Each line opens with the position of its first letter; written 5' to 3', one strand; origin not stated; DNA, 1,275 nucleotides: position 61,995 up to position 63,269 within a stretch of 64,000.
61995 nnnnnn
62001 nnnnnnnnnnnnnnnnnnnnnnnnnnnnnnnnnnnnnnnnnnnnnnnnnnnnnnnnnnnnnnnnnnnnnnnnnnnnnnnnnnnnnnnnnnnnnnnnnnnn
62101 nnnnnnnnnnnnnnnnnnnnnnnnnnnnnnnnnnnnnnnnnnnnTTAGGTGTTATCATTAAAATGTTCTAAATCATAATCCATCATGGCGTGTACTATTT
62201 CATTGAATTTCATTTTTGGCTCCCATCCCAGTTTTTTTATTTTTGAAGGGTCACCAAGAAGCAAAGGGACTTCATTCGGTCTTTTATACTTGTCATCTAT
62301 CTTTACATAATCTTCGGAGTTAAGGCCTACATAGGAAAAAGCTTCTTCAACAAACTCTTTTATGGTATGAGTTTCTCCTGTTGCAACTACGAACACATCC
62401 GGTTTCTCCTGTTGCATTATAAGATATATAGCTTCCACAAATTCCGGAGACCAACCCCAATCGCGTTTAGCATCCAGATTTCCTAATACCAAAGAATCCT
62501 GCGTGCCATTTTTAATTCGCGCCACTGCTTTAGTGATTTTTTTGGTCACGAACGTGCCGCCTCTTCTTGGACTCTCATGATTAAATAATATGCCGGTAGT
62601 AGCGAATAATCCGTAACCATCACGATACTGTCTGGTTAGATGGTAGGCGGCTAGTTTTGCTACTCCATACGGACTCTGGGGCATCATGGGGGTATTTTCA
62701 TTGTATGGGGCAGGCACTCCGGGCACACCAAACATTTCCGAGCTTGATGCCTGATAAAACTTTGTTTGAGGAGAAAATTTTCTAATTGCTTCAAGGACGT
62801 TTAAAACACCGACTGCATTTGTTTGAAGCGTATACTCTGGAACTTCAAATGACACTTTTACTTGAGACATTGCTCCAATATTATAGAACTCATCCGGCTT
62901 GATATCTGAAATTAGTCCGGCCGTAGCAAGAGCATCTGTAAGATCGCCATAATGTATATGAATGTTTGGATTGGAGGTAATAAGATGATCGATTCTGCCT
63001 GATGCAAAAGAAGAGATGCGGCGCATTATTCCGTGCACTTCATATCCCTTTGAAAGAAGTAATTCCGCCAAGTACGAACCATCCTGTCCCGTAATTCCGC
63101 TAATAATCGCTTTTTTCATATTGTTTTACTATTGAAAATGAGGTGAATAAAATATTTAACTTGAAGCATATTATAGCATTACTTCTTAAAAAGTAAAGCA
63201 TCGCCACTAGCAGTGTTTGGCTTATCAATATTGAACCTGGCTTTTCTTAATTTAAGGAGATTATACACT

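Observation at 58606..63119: Deoxy/branched-sugar module: GMD-like 4,6-dehydratase, three small cupins, a second TylCIII-like C-methyltransferase, an RmlD-like reductase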

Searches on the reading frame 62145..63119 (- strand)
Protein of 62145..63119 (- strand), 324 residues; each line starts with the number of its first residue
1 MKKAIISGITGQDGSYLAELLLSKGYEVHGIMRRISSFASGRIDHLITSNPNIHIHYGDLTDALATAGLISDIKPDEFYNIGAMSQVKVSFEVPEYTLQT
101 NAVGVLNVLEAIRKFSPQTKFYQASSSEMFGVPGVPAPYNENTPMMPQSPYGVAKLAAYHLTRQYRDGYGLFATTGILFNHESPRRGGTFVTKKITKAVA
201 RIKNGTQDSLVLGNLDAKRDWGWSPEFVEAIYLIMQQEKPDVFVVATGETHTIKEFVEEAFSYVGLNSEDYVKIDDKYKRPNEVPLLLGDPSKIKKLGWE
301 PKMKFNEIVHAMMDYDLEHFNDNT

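Call 4: search_protein_families(library=pfam, proteins=[window:62145-63119:-], max_evalue=0.01)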
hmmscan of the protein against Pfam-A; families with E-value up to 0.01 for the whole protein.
window:62145-63119:- (324 aa): 4 families
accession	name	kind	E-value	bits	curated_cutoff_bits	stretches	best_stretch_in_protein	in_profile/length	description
PF16363.11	GDP_Man_Dehyd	-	9.2e-122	407.1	27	1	6-312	2-332/332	GDP-mannose 4,6 dehydratase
PF01370.27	Epimerase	-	1.5e-63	214.9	20.9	1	5-246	2-240/240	NAD dependent epimerase/dehydratase family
PF04321.23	RmlD_sub_bind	-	2.3e-09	37.2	27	1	4-178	3-152/287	RmlD substrate binding domain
PF02719.21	Polysacc_synt_2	-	0.0011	18.7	20.2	0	6-114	3-117/293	Polysaccharide biosynthesis protein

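Call 5: search_protein_families(library=ncbifam, proteins=[window:62145-63119:-], max_evalue=0.1)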
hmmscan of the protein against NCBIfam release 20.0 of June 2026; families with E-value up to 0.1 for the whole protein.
window:62145-63119:- (324 aa): 15 families
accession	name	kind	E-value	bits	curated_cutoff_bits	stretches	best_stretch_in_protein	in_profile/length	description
TIGR01472.1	gmd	equivalog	2.1e-126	421.8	415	1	2-319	1-341/342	GDP-mannose 4,6-dehydratase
TIGR01181.1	dTDP_gluc_dehyt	equivalog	5.1e-30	104.7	365.1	1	45-317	44-312/321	dTDP-glucose 4,6-dehydratase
TIGR04180.1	EDH_00030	hypoth_equivalog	1.3e-29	103.2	475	1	5-303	2-296/297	NAD-dependent 4,6-dehydratase LegB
TIGR02622.1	CDP_4_6_dhtase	equivalog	9.3e-21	74.3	278.45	1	2-315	5-329/352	CDP-glucose 4,6-dehydratase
TIGR01179.1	galE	equivalog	3.3e-19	68.9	262.3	1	5-317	3-326/332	UDP-glucose 4-epimerase GalE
NF007582.0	PRK10217.1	equivalog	1.4e-11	44.2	698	1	2-240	2-245/355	dTDP-glucose 4,6-dehydratase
NF007490.0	PRK10084.1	subfamily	8.1e-11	41.5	649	1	53-239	52-251/361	dTDP-glucose 4,6-dehydratase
NF043036.1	ErythonDh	equivalog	8.6e-11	41.6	325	1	3-166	2-165/321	D-erythronate dehydrogenase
NF047922.1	GDPFucSynFcl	equivalog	4.9e-08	32.8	500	1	149-318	132-303/308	GDP-L-fucose synthase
TIGR01214.1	rmlD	equivalog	7.8e-06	25.2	224.05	1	5-195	3-164/285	dTDP-4-dehydrorhamnose reductase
NF007956.0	PRK10675.1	subfamily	1e-05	24.8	394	1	4-158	3-156/338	UDP-glucose 4-epimerase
NF041015.1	UDPsulfquin_syn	equivalog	1.7e-05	24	575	1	49-136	64-154/384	UDP-sulfoquinovose synthase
TIGR03466.1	HpnA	hypoth_equivalog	0.0019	17.2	367.65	1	3-159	2-146/327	hopanoid-associated sugar epimerase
NF011728.1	PRK15181.1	equivalog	0.004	16.2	760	1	78-180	94-194/348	Vi polysaccharide biosynthesis UDP-N-acetylglucosaminuronic acid C-4 epimerase TviC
NF007440.0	PRK09987.1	equivalog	0.06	12.6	308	0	46-174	26-151/299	dTDP-4-dehydrorhamnose reductase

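Call 8: search_solved_structures(query=window:62145-63119:-, max_evalue=1e-20)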
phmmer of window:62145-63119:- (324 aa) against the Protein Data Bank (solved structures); distinct sequences matched with E-value up to 1e-20: 13.
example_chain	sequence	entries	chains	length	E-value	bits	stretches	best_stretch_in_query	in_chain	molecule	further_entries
1n7g_A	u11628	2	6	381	2.2e-108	365.8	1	2-318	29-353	GDP-D-mannose-4,6-dehydratase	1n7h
1db3_A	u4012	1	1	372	4.7e-102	345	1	2-267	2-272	GDP-MANNOSE 4,6-DEHYDRATASE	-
5uzh_A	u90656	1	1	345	8.3e-102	344.2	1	2-319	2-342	NafoA.00085.b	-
6gpj_A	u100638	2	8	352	6.1e-101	341.4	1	4-322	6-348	GDP-mannose 4,6 dehydratase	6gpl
5in4_A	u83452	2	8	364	7.6e-101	341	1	4-322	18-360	GDP-mannose 4,6 dehydratase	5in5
1t2a_A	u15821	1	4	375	8.1e-101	340.9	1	4-322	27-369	GDP-mannose 4,6 dehydratase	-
2z1m_A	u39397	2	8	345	1.4e-100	340.2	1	2-322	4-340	GDP-D-mannose dehydratase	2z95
6gpk_A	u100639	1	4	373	2.1e-100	339.6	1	4-322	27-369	GDP-mannose 4,6 dehydratase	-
6q94_B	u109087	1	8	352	2.2e-100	339.5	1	4-322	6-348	GDP-mannose 4,6 dehydratase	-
7kf3_A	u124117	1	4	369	2.2e-97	329.7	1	2-317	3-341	GDP-mannose 4,6-dehydratase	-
1rpn_A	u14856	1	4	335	5.4e-96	325.1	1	2-319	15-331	GDP-mannose 4,6-dehydratase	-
2pk3_A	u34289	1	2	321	1.1e-35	127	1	3-307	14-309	GDP-6-deoxy-D-lyxo-4-hexulose reductase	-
7us5_A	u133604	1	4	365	6.7e-34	121.1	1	2-312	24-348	GDP-D-GLYCERO-D-MANNO-HEPTOSE 4,6-DEHYDRATASE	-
